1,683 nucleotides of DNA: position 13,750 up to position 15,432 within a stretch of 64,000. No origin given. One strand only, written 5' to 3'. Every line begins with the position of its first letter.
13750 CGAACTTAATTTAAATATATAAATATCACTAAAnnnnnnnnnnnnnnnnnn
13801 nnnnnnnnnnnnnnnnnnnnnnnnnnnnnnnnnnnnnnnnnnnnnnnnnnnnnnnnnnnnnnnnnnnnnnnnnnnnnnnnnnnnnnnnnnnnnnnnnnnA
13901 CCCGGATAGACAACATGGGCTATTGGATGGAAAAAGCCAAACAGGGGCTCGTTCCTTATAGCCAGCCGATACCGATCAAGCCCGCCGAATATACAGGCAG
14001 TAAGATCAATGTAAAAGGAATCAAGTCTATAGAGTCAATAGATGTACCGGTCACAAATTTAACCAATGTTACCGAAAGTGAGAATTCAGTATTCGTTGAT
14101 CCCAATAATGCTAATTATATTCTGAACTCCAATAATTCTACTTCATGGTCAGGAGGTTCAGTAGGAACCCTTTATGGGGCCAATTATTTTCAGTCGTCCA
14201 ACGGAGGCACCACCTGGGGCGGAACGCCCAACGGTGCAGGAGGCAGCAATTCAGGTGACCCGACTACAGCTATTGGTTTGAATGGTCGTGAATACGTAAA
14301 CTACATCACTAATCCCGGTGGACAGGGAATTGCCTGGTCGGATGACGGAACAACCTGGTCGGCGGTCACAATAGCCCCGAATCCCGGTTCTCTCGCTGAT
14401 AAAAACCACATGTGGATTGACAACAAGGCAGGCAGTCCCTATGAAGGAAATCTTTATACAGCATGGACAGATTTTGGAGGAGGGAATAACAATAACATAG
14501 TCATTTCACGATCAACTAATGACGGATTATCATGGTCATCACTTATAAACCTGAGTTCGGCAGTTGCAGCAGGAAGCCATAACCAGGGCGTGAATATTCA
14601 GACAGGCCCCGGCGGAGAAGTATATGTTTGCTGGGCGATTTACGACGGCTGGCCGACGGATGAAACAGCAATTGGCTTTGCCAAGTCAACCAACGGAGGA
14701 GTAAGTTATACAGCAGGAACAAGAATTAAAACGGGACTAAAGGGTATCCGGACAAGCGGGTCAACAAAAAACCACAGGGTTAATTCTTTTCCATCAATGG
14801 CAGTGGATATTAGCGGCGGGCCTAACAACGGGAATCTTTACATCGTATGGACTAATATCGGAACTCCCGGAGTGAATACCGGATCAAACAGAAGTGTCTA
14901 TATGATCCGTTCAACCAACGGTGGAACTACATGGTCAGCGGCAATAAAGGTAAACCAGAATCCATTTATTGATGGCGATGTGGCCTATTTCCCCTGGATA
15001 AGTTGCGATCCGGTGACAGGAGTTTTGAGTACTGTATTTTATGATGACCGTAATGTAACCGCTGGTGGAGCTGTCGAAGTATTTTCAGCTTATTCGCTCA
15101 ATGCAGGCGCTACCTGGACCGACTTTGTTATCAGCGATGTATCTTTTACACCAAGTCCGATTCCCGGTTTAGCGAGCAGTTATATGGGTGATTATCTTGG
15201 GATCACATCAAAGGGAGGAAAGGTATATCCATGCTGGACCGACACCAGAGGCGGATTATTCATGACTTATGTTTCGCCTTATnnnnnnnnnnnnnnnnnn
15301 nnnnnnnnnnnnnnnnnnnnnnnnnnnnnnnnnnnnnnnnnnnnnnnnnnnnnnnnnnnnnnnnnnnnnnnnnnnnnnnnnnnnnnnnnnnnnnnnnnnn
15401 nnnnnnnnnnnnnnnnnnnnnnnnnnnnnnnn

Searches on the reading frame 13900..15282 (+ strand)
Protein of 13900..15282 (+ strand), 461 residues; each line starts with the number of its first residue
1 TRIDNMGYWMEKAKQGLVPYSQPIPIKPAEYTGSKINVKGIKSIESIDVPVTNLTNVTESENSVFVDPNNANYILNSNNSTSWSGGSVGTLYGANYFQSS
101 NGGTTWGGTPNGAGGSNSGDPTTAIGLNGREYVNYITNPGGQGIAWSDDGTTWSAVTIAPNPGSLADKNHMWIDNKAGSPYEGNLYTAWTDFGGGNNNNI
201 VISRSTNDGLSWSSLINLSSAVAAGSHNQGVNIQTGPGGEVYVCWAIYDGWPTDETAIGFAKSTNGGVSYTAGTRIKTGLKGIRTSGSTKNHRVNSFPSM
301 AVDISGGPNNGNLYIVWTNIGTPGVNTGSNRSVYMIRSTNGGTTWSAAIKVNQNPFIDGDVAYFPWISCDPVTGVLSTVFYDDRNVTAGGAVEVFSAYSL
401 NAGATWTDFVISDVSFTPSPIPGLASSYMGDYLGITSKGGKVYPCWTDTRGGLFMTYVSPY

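Call 81: find_homologous_proteins(query=window:13900-15282:+, max_evalue=1e-10)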
Query window:13900-15282:+ (461 aa): 763 proteins with E <= 1e-10 among 8000 candidates; the best 120 are listed.
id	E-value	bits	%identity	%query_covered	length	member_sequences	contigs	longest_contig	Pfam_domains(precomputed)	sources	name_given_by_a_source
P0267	3.5e-230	783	76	100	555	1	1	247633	PF13088.13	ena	-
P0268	6.0e-225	766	73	100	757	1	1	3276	PF00801.27,PF13088.13,PF18911.7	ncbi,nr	ncbi:MAG: PKD domain-containing protein, partial [Bacteroidetes bacterium]|nr:PKD domain-containing 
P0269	5.5e-216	736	71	100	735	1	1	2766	PF00801.27,PF13088.13,PF18911.7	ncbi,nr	ncbi:MAG: PKD domain-containing protein, partial [Bacteroidales bacterium]|nr:PKD domain-containing 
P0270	9.5e-212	722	69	100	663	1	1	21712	PF00801.27,PF18911.7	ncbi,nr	ncbi:MAG: PKD domain-containing protein, partial [Chlorobi bacterium]|nr:PKD domain-containing prote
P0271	6.6e-209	713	87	80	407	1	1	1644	-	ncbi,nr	ncbi:MAG: exo-alpha-sialidase, partial [Bacteroidetes bacterium]|nr:exo-alpha-sialidase [Bacteroidot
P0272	5.3e-201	687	66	100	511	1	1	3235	-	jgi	jgi:hypothetical protein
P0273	2.9e-192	658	66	100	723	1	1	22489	PF02012.27,PF13088.13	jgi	-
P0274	2.1e-181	622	71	86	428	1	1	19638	PF13088.13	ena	-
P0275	3.9e-180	618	62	100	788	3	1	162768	PF00431.27,PF00801.27,PF24316.2,PF13088.13,PF18911.7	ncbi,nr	ncbi:MAG: PKD domain-containing protein [Bacteroidales bacterium]|nr:PKD domain-containing protein [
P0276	1.4e-177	610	62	100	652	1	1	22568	PF02012.27,PF13088.13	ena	-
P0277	3.5e-177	608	72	80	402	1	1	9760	-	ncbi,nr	ncbi:MAG: hypothetical protein KDC05_15765, partial [Bacteroidales bacterium]|nr:hypothetical protei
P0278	1.4e-176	606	62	100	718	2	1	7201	PF13088.13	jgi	jgi:hypothetical protein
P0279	3.7e-175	602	61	100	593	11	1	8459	PF02012.27,PF13088.13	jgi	jgi:hypothetical protein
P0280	5.3e-171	588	60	100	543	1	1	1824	PF13088.13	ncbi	-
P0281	2.7e-169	582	60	100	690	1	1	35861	PF13860.13,PF13088.13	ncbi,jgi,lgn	-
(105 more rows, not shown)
